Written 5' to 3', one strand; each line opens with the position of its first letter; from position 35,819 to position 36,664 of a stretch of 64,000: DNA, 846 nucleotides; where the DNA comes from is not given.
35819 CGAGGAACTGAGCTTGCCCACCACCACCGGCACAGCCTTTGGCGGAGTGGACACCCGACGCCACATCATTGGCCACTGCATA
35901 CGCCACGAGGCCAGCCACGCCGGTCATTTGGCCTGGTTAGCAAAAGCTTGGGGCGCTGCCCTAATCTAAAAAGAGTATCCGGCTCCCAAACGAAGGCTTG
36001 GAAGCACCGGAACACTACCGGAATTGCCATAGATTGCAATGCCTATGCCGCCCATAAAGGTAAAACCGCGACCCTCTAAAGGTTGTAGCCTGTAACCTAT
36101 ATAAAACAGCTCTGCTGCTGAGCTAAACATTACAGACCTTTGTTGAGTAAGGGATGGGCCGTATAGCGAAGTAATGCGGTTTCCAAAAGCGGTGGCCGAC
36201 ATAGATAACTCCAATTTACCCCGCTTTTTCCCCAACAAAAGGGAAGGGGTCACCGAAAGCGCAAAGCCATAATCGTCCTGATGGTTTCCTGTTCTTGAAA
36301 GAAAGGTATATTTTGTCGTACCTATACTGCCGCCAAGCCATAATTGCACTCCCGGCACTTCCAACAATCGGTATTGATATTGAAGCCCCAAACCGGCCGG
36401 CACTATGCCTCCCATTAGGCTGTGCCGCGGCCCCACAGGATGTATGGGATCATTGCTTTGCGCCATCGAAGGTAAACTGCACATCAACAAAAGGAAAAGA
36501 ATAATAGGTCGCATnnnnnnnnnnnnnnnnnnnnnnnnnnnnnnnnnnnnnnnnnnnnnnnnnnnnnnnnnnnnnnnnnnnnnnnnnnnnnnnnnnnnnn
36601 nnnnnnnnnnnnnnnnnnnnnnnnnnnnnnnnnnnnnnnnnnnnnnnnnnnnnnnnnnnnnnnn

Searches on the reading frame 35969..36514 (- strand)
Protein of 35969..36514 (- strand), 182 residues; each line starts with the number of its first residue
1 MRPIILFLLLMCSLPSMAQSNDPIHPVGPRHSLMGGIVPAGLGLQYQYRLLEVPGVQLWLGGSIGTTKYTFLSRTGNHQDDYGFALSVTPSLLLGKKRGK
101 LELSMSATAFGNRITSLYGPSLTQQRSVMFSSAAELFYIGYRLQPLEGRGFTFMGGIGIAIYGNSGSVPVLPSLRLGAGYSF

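Call 18: find_homologous_proteins(query=window:35969-36514:-)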
Query seq(182 aa) (182 aa): 3 proteins with E <= 0.001 among 317 candidates.
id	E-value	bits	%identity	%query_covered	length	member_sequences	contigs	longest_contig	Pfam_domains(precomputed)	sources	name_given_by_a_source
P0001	6.3e-114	396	100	100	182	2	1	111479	-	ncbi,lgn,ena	-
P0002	4.7e-102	357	91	100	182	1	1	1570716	-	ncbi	-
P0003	8.2e-75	269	68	100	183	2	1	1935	-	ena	-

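Call 19: find_encoding_contigs(protein=P0001, flank=10000, max_places=5)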
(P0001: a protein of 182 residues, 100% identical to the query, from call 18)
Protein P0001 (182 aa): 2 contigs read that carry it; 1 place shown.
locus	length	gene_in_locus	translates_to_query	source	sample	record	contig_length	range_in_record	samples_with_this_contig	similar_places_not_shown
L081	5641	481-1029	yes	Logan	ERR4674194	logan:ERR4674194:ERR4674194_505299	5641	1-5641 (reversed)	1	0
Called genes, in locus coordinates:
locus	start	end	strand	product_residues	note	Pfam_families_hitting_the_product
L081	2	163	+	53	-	?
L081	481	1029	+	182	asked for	-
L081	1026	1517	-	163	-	PF04978:MST (weak), PF12867:DinB_2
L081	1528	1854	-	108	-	PF14114:DUF4286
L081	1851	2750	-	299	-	PF01613:Flavin_Reduct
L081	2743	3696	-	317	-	PF03255:ACCA, PF01039:Carboxyl_trans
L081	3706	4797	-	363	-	PF03739:LptF_LptG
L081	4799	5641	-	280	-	?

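Call 20: find_encoding_contigs(protein=P0002, flank=10000, max_places=5)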
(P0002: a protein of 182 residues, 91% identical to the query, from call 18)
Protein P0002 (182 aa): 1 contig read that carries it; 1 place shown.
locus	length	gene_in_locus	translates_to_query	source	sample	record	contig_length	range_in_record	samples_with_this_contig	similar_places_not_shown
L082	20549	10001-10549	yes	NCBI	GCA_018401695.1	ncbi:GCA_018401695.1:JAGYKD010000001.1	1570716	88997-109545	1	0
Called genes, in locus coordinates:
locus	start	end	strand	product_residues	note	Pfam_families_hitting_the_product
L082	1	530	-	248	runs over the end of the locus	PF00106:adh_short, PF08659:KR, PF13561:adh_short_C2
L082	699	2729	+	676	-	PF03176:MMPL (faint), PF12349:Sterol-sensing (faint)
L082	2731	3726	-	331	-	PF10023:Aminopep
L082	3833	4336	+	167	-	-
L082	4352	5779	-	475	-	PF24814:WD40_Prp19 (faint), PF25173:Beta-prop_WDR3_1st (faint), PF25174:Beta-prop_THOC3 (faint), PF00400:WD40 (faint), PF25172:Beta-prop_WDR3_2nd (faint), PF25175:Beta-prop_WDR5 (faint), PF23381:Beta-prop_IFT122_1st (faint), PF23409:Beta-prop_EML (faint), +1 more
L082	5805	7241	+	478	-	PF02113:Peptidase_S13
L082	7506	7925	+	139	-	PF03652:RuvX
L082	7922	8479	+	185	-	PF01327:Pep_deformylase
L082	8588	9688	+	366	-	PF01926:MMR_HSR1, PF02421:FeoB_N, PF06071:YchF-GTPase_C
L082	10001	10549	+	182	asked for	-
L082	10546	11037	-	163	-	PF04978:MST, PF05163:DinB (faint), PF12867:DinB_2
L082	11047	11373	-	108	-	PF14114:DUF4286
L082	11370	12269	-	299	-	PF01613:Flavin_Reduct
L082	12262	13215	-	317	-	PF01039:Carboxyl_trans, PF03255:ACCA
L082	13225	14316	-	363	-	PF03739:LptF_LptG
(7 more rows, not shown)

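Call 21: find_encoding_contigs(protein=P0003, flank=10000, max_places=5)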
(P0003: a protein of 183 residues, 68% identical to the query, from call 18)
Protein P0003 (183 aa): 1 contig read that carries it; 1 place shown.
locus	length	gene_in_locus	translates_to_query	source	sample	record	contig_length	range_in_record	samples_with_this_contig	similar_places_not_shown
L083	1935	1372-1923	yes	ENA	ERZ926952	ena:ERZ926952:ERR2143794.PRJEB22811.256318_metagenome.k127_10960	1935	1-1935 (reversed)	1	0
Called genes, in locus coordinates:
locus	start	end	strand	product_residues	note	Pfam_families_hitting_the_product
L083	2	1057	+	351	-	?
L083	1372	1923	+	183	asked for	-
